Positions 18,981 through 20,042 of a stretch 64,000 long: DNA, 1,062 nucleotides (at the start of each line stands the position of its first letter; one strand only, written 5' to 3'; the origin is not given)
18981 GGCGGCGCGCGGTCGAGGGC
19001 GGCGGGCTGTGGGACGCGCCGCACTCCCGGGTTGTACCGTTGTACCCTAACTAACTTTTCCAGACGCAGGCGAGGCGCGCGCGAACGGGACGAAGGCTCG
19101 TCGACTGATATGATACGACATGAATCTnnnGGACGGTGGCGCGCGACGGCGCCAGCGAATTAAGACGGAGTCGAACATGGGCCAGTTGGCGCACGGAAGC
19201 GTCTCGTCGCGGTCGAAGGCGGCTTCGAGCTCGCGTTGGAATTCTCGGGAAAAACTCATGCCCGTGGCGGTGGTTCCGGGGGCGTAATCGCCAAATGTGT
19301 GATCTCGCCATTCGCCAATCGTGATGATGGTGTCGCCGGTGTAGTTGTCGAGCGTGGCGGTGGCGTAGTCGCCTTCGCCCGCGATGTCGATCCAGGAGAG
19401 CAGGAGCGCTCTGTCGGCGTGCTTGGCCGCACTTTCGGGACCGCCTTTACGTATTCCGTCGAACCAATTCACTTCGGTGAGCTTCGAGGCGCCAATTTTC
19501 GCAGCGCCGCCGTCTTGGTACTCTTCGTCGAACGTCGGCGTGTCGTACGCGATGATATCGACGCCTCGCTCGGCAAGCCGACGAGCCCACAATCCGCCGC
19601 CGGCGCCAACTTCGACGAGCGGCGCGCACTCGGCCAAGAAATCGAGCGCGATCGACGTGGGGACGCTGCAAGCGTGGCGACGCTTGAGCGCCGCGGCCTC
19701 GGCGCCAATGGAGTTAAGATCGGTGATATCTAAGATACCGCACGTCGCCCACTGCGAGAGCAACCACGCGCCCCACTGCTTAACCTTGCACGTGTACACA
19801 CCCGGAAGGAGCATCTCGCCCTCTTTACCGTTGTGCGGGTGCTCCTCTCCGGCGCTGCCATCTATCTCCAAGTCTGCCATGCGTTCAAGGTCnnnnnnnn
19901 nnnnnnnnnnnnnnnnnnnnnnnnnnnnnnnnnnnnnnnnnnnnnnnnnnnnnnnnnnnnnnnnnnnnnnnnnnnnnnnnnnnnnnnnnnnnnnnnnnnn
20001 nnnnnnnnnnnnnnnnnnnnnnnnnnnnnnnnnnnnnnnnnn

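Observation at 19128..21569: Single ORF combining a SET (Rubisco-LSMT-like) lysine methyltransferase with a Rossmann-fold class I methyltransferase domain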

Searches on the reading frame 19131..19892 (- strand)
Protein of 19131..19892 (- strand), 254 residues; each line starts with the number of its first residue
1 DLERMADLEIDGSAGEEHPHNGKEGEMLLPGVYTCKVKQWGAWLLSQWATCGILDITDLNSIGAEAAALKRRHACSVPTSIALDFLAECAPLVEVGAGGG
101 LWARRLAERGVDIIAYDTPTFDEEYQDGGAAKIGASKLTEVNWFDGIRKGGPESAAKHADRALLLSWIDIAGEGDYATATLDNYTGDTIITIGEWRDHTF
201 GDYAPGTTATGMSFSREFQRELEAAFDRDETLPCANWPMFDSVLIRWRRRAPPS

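Call 16: search_solved_structures(query=A2, max_evalue=10, show_alignments=3)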
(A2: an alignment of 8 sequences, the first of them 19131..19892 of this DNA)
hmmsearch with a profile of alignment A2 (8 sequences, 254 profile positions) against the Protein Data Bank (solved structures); distinct sequences matched with E-value up to 10: 6.
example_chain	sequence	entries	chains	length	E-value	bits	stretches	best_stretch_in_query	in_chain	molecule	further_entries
6ifv_A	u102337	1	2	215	0.28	13.6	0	86-118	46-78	Ribosomal RNA small subunit methyltransferase A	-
6ifw_A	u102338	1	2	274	0.3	13.5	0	86-118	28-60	Ribosomal RNA small subunit methyltransferase A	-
6ifx_A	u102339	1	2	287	0.36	13.3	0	86-118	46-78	Ribosomal RNA small subunit methyltransferase A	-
6ifs_A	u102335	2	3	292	0.39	13.2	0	86-118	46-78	Ribosomal RNA small subunit methyltransferase A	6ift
7v2l_W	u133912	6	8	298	0.41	13.1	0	86-118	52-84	Ribosomal RNA small subunit methyltransferase A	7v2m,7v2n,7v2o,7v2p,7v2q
5bp9_A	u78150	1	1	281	1.2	11.5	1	82-118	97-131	Putative methyltransferase protein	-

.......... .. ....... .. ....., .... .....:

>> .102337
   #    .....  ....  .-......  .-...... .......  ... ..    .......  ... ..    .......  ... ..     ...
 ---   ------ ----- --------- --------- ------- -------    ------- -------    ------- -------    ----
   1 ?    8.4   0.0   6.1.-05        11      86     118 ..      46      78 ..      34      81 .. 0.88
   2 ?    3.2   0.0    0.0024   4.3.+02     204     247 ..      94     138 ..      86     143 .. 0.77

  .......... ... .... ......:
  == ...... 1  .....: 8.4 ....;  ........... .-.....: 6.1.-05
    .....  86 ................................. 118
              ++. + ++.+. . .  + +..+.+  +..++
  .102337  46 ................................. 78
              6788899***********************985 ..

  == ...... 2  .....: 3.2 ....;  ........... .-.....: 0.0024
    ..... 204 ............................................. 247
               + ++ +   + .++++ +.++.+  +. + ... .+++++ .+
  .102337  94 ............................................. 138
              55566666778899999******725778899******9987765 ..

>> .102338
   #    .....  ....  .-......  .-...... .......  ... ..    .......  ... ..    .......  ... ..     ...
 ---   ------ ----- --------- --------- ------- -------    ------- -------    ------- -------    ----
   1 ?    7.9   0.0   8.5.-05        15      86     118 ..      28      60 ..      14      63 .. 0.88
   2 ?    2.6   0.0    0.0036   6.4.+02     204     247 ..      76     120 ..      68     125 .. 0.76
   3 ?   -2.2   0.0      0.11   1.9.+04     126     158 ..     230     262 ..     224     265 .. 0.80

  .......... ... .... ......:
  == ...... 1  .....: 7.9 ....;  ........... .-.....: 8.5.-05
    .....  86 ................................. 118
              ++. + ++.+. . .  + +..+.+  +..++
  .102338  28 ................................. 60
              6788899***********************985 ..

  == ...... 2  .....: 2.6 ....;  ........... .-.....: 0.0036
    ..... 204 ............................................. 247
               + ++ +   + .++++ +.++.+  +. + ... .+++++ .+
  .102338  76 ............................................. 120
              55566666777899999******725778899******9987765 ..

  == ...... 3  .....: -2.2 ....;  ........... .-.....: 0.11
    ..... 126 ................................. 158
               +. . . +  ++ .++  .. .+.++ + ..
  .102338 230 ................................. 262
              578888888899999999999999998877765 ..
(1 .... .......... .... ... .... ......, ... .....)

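Call 18: search_protein_families(library=pfam, alignment_id=A2, max_evalue=10)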
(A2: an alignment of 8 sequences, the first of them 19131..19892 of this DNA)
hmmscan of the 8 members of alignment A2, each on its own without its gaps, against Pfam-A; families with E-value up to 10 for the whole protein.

A. member 1, window:19131-19892:- (254 aa): 1 family
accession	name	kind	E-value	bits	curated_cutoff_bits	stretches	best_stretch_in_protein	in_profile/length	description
PF13489.12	Methyltransf_23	-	0.0097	16.1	27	1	87-119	21-53/164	Methyltransferase domain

B. families by the number of members that match (of 8 scanned): 5 families
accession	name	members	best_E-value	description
PF13489.12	Methyltransf_23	8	3.5e-05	Methyltransferase domain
PF15576.11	DUF4661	2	0.049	Domain of unknown function (DUF4661)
PF03686.19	UPF0146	1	0.038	Uncharacterised protein family (UPF0146)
PF05258.17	DciA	1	0.15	Dna[CI] antecedent, DciA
PF13649.12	Methyltransf_25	1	0.25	Methyltransferase domain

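Call 22: search_protein_representatives(alignment_id=A2)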
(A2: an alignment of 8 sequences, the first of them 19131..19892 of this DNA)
Query: 8 sequences, 254 profile positions. Proteins with E-value up to 0.001 (for the whole library): 3630; up to 1e-10: 1640; up to 1e-30: 57. The best 150 are listed.
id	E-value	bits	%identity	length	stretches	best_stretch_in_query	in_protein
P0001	1.5e-141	486.4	-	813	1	1-253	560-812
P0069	7.1e-109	379.3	-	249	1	2-250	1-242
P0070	9.1e-69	247.9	-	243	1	31-252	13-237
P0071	1.1e-68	247.6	-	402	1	20-250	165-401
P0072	3.3e-66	239.5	-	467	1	27-251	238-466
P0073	4.1e-65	235.9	-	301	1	18-251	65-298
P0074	3.5e-64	232.9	-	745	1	29-251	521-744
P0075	1.0e-63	231.3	-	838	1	19-252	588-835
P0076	1.2e-63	231.2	-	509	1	23-250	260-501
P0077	1.9e-61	223.9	-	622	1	21-250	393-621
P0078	3.3e-61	223.1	-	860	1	3-251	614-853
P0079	1.1e-60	221.4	-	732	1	18-250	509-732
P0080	1.8e-59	217.5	-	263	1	30-251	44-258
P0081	3.1e-57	210.1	-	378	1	26-251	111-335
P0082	2.0e-56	207.4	-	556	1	32-250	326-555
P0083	3.8e-56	206.5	-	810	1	22-253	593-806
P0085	3.3e-54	200.2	-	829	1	31-251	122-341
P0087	1.0e-52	195.3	-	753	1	31-250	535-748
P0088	2.3e-52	194.2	-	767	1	33-253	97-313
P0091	3.1e-49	183.9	-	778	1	33-252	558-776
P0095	4.6e-47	176.8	-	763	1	24-251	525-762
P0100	2.7e-44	167.7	-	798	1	59-253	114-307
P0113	5.8e-38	147.0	-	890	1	29-236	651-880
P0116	4.2e-36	140.9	-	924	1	29-247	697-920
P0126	8.6e-30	120.2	-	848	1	67-249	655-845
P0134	8.4e-27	110.4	-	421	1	68-252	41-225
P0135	2.3e-26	109.0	-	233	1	69-250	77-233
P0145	1.3e-24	103.2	-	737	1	69-252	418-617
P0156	4.5e-24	101.4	-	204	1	71-251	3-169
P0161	1.3e-23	100.0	-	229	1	69-251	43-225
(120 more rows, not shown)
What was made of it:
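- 19140..19661 (-): Core of the class I (seven-beta-strand, Rossmann-like) methyltransferase-like domain (aa 637-810), a member of an uncharacterised family related to phrog_19090. 3,630 relatives found (call 22).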

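Call 23: predict_structure(alignment_id=A2)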
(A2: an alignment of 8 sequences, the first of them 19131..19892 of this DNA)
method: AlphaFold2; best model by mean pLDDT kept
length: 254 residues; sequences in the alignment: 8
mean_pLDDT: 63.7   pTM: 0.67
mean pLDDT of the five models: 63.7, 60.6, 59.7, 58.8, 55.7
residues with pLDDT >= 90: 38; 70-90: 67; 50-70: 61; < 50: 88
segments of 3 or more residues with pLDDT < 50: 1-29, 59-74, 119-140, 169-172, 199-211
pLDDT, mean of each block of 10 residues (from residue 1): 45 38 41 57 59 51 47 60 89 77 85 77 35 37 69 88 75 65 92 64 40 70 88 62 82 59
secondary structure, 60 per line:
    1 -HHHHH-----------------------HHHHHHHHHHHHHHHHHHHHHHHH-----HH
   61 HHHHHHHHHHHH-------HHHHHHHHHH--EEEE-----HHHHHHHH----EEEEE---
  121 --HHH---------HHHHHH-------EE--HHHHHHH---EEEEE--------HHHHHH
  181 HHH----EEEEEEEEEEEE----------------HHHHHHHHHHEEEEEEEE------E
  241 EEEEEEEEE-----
elements in order: H2-6 H30-53 H59-72 H80-89 E92-95 H101-108 E113-117 H135-140 H152-158 E162-166 H175-183 E188-199 H216-225 E226-233 E240-249
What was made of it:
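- Tried and rejected: With 8 sequences it was too weak (pLDDT 63.7, call 23).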

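Call 26: search_protein_families(library=pfam, alignment_id=A3, max_evalue=0.001)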
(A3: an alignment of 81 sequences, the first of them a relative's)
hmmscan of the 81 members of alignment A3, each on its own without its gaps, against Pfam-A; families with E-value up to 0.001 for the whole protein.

A. member 1, P0069 (249 aa): 0 families

B. families by the number of members that match (of 81 scanned): 24 families
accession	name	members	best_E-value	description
PF13489.12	Methyltransf_23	38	5.7e-08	Methyltransferase domain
PF00856.33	SET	15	1.7e-09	SET domain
PF09273.16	Rubis-subs-bind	13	3.9e-13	Rubisco LSMT substrate-binding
PF12796.13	Ank_2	7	2.7e-19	Ankyrin repeats (3 copies)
PF00023.36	Ank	7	4e-16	Ankyrin repeat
PF13606.12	Ank_3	7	2.7e-11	Ankyrin repeat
PF13857.12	Ank_5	7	6e-10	Ankyrin repeats (many copies)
PF13637.12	Ank_4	6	2e-15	Ankyrin repeats (many copies)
PF13649.12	Methyltransf_25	4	5.3e-05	Methyltransferase domain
PF13424.12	TPR_12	2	3.3e-15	Tetratricopeptide repeat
PF07719.23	TPR_2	2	2.4e-09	Tetratricopeptide repeat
PF01753.24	zf-MYND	2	4.1e-09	MYND finger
PF08242.18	Methyltransf_12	2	6.3e-05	Methyltransferase domain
PF08241.18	Methyltransf_11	2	6.4e-05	Methyltransferase domain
PF08007.18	JmjC_2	1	2.5e-11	JmjC domain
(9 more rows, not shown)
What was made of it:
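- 38 of 81 relatives match Methyltransf_23 at E<=1e-3 (call 26). Protein substrate (inference): in eukaryotes the domain recurs fused to the protein-binding or protein-modifying modules SET+RSB, ankyrin, TPR, zf-MYND and JmjC (call 26). The eukaryotic fusion partners are all protein-binding or protein-modifying domains (call 26).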

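Call 28: list_cluster_members(proteins=[P0074, P0075, P0078, P0079, P0083, P0087, P0091, P0095, P0113, P0116])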
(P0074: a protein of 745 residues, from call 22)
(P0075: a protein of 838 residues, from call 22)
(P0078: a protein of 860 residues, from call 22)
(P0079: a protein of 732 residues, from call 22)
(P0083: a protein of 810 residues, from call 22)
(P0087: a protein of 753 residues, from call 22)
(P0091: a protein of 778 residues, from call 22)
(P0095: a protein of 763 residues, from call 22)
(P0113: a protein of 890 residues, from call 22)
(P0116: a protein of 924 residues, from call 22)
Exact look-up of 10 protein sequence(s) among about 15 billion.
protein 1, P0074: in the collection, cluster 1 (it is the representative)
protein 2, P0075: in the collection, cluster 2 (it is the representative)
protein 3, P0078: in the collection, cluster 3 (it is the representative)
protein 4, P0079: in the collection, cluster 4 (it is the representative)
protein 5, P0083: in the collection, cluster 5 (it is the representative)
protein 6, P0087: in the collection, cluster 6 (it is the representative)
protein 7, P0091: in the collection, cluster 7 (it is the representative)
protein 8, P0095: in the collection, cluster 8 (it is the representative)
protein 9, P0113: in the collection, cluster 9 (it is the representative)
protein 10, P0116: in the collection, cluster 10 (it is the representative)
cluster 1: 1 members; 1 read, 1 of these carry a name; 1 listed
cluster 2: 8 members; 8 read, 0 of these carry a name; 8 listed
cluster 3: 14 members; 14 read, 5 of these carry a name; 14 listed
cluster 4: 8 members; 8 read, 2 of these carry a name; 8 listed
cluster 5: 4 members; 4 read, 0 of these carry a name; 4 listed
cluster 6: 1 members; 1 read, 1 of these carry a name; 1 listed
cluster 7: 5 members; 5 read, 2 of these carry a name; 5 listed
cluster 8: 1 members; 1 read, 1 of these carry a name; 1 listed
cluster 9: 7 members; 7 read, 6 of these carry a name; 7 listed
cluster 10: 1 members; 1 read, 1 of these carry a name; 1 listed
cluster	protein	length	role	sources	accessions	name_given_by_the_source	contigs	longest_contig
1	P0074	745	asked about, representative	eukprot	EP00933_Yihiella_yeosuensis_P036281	TRINITY_DN30012_c0_g1_i1.p1 TRINITY_DN30012_c0_g1~~TRINITY_DN30012_c0_g1_i1.p1 ORF ...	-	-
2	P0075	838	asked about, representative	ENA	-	-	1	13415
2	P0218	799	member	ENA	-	-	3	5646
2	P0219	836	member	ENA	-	-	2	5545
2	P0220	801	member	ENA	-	-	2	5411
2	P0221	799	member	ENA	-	-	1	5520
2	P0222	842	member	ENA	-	-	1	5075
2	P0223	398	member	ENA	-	-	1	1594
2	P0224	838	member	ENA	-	-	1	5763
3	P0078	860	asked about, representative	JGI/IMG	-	hypothetical protein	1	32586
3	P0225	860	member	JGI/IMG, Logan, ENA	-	hypothetical protein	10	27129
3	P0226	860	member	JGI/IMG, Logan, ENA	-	hypothetical protein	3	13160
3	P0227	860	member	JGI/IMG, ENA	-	hypothetical protein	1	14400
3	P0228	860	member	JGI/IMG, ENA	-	hypothetical protein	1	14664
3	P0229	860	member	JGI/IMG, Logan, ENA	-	-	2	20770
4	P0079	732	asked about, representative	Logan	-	-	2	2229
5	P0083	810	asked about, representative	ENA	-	-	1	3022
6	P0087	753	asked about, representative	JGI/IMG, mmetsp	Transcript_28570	Transcript_28570/g.62140 ORF Transcript_28570/g.62140 Transcript_28570/m.62140 ...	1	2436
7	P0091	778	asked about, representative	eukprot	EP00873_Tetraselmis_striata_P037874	jgi/Tetstr1/458138/TSEL_044630.t1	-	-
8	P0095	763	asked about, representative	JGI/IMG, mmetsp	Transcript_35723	Transcript_35723/g.85977 ORF Transcript_35723/g.85977 Transcript_35723/m.85977 ...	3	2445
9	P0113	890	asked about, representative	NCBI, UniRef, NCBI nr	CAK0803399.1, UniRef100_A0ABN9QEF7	unnamed protein product [Prorocentrum cordatum] | SET domain-containing protein n=1 Tax=Prorocentrum cordatum TaxID=2364126 ... | unnamed protein product [Polarella glacialis]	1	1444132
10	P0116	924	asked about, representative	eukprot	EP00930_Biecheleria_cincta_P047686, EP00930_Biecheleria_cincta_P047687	TRINITY_DN3310_c0_g1_i3.p1 TRINITY_DN3310_c0_g1~~TRINITY_DN3310_c0_g1_i3.p1 ORF ...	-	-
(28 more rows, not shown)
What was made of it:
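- These include Tetraselmis, Symbiodinium, Prorocentrum/Polarella, and Trinity/MMETSP transcripts of Yihiella, Biecheleria and others (call 28). Single assembled transcripts in dinoflagellates and MMETSP data carry both halves (call 28). The Symbiodinium orthologue is named RBCMT (call 28).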

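Call 32: search_solved_structures(query=A4, max_evalue=10, show_alignments=2)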
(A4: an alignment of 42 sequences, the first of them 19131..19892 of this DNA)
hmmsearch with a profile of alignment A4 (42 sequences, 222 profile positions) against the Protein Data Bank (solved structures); distinct sequences matched with E-value up to 10: 21.
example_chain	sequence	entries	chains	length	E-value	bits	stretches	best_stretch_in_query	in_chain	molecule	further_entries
3e23_A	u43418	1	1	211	0.0042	19.6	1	59-95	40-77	uncharacterized protein RPA2492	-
5bp9_A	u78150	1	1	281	0.01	18.3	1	62-100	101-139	Putative methyltransferase protein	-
2avn_A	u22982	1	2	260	0.021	17.3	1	66-103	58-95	ubiquinone/menaquinone biosynthesis methyltransferase-related protein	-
4hgy_A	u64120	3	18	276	0.028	16.9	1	58-105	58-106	CcbJ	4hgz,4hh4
7zgt_A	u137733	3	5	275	0.036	16.5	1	66-102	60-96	Methyltransferase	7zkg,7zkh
2gs9_A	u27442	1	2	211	0.037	16.4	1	56-80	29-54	Hypothetical protein TT1324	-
3ou2_A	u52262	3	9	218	0.052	16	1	63-94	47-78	SAM-dependent methyltransferase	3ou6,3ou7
6mro_A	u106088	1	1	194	0.07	15.5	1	67-97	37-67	methyl transferase from Methanosarcina acetivorans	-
8gdu_A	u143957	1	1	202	0.19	14.1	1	67-96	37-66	Methyltransferase domain-containing protein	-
2i6g_A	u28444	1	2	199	0.23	13.9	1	66-98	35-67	Putative methyltransferase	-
9khp_A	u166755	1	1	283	0.26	13.7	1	64-103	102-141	Class I SAM-dependent methyltransferase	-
9klx_A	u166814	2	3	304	0.29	13.6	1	64-103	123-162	Class I SAM-dependent methyltransferase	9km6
6uak_A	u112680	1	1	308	0.36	13.2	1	66-94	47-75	SAM dependent methyltransferase LahSB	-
7wzg_A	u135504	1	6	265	0.56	12.6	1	66-103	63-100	Cypemycin N-terminal methyltransferase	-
8g5s_A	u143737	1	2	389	0.64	12.4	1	59-139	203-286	TnmJ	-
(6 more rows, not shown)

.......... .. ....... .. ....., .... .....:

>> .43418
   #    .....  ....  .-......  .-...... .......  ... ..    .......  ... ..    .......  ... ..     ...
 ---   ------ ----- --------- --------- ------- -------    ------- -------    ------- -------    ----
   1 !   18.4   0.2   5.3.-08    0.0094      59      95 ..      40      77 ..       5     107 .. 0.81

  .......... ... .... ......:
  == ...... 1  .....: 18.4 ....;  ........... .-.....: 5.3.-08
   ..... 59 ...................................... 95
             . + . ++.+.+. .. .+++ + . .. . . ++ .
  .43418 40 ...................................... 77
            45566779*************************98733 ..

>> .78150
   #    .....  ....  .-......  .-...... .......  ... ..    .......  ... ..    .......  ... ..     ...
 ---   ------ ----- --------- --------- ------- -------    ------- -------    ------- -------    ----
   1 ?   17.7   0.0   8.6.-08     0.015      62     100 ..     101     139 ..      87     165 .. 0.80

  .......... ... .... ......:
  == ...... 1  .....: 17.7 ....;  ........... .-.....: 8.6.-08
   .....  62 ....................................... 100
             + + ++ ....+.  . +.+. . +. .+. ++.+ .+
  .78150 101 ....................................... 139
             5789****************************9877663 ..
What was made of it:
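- On Class I (Rossmann-like, seven-beta-strand) SAM-dependent methyltransferases: The PDB profile gives a best E of 0.004 (call 32).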

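Call 38: predict_structure(alignment_id=A4)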
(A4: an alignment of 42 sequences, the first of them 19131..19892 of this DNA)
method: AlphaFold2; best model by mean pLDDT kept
length: 254 residues; sequences in the alignment: 42
mean_pLDDT: 86.0   pTM: 0.86
mean pLDDT of the five models: 86.0, 84.7, 84.1, 83.6, 83.6
residues with pLDDT >= 90: 145; 70-90: 65; 50-70: 39; < 50: 5
segments of 3 or more residues with pLDDT < 50: 1-3
pLDDT, mean of each block of 10 residues (from residue 1): 55 57 60 84 92 93 89 87 96 95 93 93 64 60 89 98 95 94 98 96 88 96 98 90 97 76
secondary structure, 60 per line:
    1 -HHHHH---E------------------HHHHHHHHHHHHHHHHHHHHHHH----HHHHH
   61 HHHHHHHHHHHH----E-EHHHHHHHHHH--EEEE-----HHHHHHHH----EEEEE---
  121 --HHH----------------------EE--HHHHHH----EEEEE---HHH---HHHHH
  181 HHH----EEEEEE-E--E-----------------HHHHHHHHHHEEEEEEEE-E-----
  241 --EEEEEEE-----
elements in order: H2-6 H29-51 H56-72 H80-89 E92-95 H101-108 E113-117 H152-157 E162-166 H176-183 E188-193 H216-225 E226-233 E243-249
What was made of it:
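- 19662..19814 (-): Two long N-terminal cap helices of the C-terminal domain (aa 586-636). AF2 model helices at 29-51 and 56-72 of the 254-aa construct, pLDDT 84-93 (call 38).
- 19140..19661 (-): AF2 pLDDT 86, pTM 0.86 (call 38).
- On Class I (Rossmann-like, seven-beta-strand) SAM-dependent methyltransferases: Predicted model only: pLDDT 86, pTM 0.86, strands beta1 to beta7 in order (call 38).
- C-terminal half: the AF2 model has pLDDT 86 and strands in the class I order (call 38).
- Tried and rejected: I replaced it with a 42-sequence alignment (pLDDT 86, call 38).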

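Call 43: fold_search(model_id=the predicted structure, library=pdb)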
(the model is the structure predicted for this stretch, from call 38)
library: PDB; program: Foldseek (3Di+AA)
matches with E <= 10: 1374; with E <= 0.001: 505
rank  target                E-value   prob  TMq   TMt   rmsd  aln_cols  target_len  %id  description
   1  7oy1_A                7.3e-07  1.00  0.39  0.31  12.7       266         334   13  DnrK mutant RTCR (released 2022-07-13)
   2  7phe_A                7.8e-07  1.00  0.40  0.32  12.7       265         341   14  Chimeric carminomycin-4-O-methyltransferase (DnrK) with regions from 10-hydroxylase RdmB and 10-decarboxylase TamK (released 2022-09-07)
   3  7pgj                  1.1e-06  1.00  0.39  0.31  11.7       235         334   15  Chimeric carminomycin-4-O-methyltransferase (DnrK) with regions from 10-decarboxylate TamK and 10-hydroxylase RdmB, toge (released 2022-08-24)
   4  9lac_B                1.4e-06  1.00  0.39  0.31   8.3       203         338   16  Comparative analysis of functions and catalytic mechanisms of methyltransferases involved in anthracycline biosynthesi (released 2026-01-07)
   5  7vb8_A                1.4e-06  1.00  0.34  0.26  10.8       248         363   15  SbSOMT in complex with resveratrol and nicotinamide adenine dinucleotide(NAD+) (released 2022-09-07)
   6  1tw2_A                1.5e-06  1.00  0.39  0.31   8.4       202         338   16  Crystal structure of Carminomycin-4-O-methyltransferase (DnrK) in complex with S-adenosyl-L-homocystein (SAH) and 4-me (released 2004-09-14)
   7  7waq_A                1.5e-06  1.00  0.34  0.26  10.9       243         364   15  SbSOMT in complex with resveratrol (released 2022-12-21)
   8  1tw3_A                1.6e-06  1.00  0.40  0.32  11.5       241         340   14  Crystal structure of Carminomycin-4-O-methyltransferase (DnrK) in complex with S-adenosyl-L-homocystein (SAH) and 4-me (released 2004-09-14)
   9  7pga_C                1.6e-06  1.00  0.39  0.31  11.5       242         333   15  Chimeric carminomycin-4-O-methyltransferase (DnrK) with regions from 10-hydroxylase RdmB and 10-decarboxylase TamK (released 2022-08-24)
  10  7phf_A                1.7e-06  1.00  0.41  0.33  12.4       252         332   14  Chimeric carminomycin-4-O-methyltransferase (DnrK) with regions from 10-hydroxylase RdmB and 10-decarboxylase TamK (released 2022-09-07)
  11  7pga_A                1.8e-06  1.00  0.39  0.31   7.7       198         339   17  Chimeric carminomycin-4-O-methyltransferase (DnrK) with regions from 10-hydroxylase RdmB and 10-decarboxylase TamK (released 2022-08-24)
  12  4pgh_B                2.0e-06  1.00  0.36  0.27   7.4       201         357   17  Caffeic acid O-methyltransferase from Sorghum bicolor (released 2014-07-02)
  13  7war_B                2.0e-06  1.00  0.35  0.27  11.5       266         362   14  SbSOMT in complex with pinostilbene and nicotinamide adenine dinucleotide(NAD+) (released 2022-12-21)
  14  7ux8_B                2.1e-06  1.00  0.35  0.25  12.6       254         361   13  Crystal structure of MfnG, an L- and D-tyrosine O-methyltransferase from the marformycin biosynthesis pathway of Strep (released 2022-09-28)
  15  9la8_A                2.3e-06  1.00  0.39  0.31   8.4       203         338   15  Comparative analysis of functions and catalytic mechanisms of methyltransferases involved in anthracycline biosynthesi (released 2026-01-07)
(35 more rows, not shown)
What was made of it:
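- Foldseek ranks O-methyltransferases first (call 43).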

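Call 45: list_cluster_members(proteins=[P0070, P0073, P0085, P0088, P0100, P0126, P0134, P0145, P0156, P0161])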
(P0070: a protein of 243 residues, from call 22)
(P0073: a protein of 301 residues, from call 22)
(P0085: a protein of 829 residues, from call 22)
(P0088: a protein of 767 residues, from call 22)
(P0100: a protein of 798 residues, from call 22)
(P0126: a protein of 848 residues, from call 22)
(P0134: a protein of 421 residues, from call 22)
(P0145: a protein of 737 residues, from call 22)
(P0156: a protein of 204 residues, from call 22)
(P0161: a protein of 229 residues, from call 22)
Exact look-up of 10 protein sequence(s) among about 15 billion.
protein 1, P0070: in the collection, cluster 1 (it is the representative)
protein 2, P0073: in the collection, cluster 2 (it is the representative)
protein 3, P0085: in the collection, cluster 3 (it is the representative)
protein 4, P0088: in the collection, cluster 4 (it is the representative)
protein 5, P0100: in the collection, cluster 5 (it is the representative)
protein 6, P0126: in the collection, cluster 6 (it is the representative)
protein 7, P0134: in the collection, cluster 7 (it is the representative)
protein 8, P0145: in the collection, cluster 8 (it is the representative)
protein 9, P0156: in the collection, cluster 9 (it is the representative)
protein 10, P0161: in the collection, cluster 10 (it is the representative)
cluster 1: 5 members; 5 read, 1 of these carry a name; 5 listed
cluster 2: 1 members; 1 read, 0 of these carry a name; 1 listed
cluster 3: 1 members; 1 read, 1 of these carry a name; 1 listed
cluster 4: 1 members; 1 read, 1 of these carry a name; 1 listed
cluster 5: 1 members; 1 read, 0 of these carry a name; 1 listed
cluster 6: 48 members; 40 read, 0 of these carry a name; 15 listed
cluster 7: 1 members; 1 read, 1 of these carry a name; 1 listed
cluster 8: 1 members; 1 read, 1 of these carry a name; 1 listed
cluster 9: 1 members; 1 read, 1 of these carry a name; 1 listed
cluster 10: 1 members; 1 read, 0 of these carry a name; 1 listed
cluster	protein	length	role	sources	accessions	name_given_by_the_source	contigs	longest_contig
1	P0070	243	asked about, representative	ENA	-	-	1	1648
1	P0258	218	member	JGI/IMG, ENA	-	hypothetical protein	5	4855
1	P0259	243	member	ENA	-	-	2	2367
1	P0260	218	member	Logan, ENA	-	-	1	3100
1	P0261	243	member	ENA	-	-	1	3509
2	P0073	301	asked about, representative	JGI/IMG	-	-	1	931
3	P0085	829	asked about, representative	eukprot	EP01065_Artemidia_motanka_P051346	TRINITY_DN903_c0_g1_i1.p1 TRINITY_DN903_c0_g1~~TRINITY_DN903_c0_g1_i1.p1 ORF ...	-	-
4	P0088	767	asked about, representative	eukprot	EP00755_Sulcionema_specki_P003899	Sspe_Gene.3953::Locus_1320_Transcript_1_1_Confidence_1.000_Length_2410::g.3953::m.3953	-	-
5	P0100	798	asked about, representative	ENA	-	-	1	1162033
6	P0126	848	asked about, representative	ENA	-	-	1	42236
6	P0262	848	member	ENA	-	-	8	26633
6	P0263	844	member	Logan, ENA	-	-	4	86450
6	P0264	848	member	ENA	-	-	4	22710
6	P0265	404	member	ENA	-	-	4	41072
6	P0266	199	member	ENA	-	-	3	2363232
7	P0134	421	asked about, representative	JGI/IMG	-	hypothetical protein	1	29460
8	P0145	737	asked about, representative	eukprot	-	TRINITY_DN43223_c0_g1_i1.p1 TRINITY_DN43223_c0_g1~~TRINITY_DN43223_c0_g1_i1.p1 ORF ...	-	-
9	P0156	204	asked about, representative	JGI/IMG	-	hypothetical protein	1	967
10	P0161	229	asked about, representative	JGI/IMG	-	-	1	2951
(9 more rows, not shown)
